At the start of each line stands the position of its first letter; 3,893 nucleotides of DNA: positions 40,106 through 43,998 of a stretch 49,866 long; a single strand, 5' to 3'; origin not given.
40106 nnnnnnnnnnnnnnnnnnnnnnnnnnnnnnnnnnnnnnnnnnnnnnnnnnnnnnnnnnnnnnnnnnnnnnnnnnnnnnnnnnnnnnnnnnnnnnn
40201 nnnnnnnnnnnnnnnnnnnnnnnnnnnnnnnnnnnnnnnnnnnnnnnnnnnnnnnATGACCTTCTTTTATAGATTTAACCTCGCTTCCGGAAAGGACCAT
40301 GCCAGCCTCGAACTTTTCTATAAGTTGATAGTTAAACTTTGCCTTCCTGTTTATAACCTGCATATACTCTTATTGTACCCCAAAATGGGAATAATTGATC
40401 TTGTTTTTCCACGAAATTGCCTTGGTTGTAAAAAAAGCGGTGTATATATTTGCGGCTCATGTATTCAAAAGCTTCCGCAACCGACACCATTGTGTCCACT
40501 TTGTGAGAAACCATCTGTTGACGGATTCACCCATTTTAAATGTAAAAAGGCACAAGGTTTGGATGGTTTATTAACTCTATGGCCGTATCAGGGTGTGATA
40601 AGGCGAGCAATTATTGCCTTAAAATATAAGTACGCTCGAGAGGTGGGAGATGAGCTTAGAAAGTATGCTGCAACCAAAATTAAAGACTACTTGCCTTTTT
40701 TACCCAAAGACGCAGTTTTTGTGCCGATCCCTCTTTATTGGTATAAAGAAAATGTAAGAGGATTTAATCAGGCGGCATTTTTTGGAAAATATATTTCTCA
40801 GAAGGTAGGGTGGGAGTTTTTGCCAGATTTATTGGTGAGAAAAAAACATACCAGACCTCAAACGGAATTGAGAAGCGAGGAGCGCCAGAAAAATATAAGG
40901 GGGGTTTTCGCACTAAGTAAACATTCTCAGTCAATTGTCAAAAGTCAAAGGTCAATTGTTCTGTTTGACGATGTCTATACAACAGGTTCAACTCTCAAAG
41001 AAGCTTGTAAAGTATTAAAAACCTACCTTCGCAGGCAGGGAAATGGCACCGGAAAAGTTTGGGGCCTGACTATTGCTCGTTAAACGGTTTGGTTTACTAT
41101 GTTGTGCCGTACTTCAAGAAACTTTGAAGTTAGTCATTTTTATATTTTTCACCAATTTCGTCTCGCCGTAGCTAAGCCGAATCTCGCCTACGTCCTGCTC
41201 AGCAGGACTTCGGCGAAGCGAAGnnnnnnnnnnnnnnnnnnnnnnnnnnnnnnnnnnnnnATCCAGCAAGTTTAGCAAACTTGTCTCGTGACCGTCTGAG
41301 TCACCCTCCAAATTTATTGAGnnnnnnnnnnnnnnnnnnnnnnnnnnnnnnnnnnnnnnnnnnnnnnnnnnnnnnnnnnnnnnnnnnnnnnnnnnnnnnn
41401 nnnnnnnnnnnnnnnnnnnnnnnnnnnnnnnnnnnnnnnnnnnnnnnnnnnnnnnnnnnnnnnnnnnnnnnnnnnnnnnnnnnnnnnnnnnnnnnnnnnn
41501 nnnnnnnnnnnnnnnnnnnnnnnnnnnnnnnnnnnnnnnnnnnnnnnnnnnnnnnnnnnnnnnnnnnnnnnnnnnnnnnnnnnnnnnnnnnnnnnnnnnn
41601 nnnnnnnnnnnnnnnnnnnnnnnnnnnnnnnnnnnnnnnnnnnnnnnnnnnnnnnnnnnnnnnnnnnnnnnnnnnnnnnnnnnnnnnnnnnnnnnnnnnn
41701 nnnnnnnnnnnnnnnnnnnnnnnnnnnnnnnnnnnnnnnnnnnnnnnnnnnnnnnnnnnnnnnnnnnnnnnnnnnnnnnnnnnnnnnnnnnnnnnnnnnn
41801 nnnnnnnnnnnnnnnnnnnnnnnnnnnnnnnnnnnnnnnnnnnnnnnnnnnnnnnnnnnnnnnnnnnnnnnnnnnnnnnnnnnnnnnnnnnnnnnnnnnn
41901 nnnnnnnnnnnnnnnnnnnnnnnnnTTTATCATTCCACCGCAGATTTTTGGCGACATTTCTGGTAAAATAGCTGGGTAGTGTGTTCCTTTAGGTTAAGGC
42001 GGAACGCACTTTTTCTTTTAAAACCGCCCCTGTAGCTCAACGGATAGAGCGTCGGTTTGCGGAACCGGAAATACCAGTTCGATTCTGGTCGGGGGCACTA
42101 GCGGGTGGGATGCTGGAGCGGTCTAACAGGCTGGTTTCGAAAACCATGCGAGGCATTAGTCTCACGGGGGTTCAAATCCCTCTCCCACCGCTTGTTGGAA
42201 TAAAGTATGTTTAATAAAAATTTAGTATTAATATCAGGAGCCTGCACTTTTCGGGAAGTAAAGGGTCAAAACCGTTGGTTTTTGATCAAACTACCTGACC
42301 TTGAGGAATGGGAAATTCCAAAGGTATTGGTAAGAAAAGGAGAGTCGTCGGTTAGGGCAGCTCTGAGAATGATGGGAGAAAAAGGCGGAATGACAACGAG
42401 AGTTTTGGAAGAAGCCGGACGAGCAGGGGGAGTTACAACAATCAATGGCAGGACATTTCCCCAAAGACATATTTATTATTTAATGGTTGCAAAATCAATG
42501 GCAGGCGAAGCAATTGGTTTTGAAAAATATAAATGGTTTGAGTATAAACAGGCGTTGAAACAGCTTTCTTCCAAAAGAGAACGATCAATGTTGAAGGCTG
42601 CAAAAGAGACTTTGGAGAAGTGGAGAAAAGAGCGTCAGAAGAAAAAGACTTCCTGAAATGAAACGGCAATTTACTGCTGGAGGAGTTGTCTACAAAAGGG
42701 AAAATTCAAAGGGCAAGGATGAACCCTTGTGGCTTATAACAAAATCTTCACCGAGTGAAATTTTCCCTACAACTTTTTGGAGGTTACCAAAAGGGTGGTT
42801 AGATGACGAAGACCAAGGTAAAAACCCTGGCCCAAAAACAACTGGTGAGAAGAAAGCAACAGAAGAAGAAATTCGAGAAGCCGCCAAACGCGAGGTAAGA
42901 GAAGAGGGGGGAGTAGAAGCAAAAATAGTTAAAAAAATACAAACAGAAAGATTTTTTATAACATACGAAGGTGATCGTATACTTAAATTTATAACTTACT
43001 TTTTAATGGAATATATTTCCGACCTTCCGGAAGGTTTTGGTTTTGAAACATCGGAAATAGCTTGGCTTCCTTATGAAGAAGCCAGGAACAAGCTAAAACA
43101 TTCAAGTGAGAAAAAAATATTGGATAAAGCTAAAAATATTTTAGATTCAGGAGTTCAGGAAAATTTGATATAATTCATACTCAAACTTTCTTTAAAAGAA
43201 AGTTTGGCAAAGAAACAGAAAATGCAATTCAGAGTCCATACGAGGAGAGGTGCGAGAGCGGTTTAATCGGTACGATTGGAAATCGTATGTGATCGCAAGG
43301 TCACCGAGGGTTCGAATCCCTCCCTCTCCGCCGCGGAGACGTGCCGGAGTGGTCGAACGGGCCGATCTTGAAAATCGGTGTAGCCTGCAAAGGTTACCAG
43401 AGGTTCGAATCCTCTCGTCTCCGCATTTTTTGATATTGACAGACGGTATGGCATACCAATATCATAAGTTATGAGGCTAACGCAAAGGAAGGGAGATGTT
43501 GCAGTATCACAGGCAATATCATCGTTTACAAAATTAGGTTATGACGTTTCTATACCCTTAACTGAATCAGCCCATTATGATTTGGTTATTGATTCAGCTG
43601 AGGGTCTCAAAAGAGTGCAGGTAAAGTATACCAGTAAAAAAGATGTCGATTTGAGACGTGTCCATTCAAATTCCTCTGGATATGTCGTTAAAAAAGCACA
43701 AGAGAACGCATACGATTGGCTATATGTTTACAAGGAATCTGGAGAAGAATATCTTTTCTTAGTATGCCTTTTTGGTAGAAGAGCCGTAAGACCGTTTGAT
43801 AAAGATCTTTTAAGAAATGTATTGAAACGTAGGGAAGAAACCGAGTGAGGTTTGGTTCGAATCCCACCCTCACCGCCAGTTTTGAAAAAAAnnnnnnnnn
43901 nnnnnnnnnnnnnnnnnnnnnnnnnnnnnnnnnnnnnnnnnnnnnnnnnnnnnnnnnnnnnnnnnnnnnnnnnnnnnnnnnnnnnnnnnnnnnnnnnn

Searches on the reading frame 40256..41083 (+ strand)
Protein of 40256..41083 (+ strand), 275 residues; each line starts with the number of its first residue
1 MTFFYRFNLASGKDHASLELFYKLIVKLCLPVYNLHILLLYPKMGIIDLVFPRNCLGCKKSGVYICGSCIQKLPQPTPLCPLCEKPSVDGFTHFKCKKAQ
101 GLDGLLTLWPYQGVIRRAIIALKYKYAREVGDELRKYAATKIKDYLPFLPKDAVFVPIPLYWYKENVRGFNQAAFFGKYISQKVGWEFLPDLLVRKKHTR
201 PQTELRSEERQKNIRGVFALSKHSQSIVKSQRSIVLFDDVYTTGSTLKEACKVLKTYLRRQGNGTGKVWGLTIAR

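Call 30: search_protein_families(library=pfam, proteins=[window:40256-41083:+], max_evalue=0.001)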
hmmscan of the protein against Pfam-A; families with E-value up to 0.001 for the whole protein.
window:40256-41083:+ (275 aa): 2 families
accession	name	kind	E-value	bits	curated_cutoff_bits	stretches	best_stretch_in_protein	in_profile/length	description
PF18912.6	DZR_2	-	4.4e-07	30.1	27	1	46-90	1-49/56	Double zinc ribbon domain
PF00156.33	Pribosyltran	-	0.0002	21.1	26.3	1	199-256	65-112/158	Phosphoribosyl transferase domain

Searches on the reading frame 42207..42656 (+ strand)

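Call 86: search_protein_families(library=pfam, proteins=[window:42207-42656:+], max_evalue=0.001)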
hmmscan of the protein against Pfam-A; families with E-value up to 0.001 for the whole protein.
window:42207-42656:+ (149 aa): 1 family
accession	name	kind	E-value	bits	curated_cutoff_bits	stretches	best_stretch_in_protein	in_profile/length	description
PF00293.34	NUDIX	-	1.7e-05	25.3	21.1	1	31-128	26-130/134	NUDIX domain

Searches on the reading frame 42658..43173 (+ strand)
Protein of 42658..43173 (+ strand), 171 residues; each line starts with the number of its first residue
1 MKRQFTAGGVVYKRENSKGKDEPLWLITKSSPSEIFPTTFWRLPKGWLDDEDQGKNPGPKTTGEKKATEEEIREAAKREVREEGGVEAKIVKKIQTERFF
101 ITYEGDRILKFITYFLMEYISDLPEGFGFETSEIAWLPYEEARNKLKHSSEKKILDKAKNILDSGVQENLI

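Call 86: search_protein_families(library=pfam, proteins=[window:42658-43173:+], max_evalue=0.001)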
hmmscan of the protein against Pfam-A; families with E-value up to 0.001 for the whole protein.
window:42658-43173:+ (171 aa): 1 family
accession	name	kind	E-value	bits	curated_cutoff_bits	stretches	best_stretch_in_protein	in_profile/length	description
PF00293.34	NUDIX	-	9.1e-11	42.3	21.1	1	16-155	12-131/134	NUDIX domain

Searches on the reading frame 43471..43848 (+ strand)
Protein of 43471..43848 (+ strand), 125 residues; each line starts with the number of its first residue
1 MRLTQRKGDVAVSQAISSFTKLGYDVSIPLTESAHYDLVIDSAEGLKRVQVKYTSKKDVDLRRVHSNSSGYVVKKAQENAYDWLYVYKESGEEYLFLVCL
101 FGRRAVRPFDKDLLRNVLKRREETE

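Call 86: search_protein_families(library=pfam, proteins=[window:43471-43848:+], max_evalue=0.001)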
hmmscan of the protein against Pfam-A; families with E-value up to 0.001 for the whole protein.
window:43471-43848:+ (125 aa): 1 family
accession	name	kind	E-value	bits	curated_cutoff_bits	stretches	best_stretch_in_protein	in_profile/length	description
PF11645.14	PDDEXK_5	-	1.5e-19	70.8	26.1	1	4-93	3-98/138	PD-(D/E)XK endonuclease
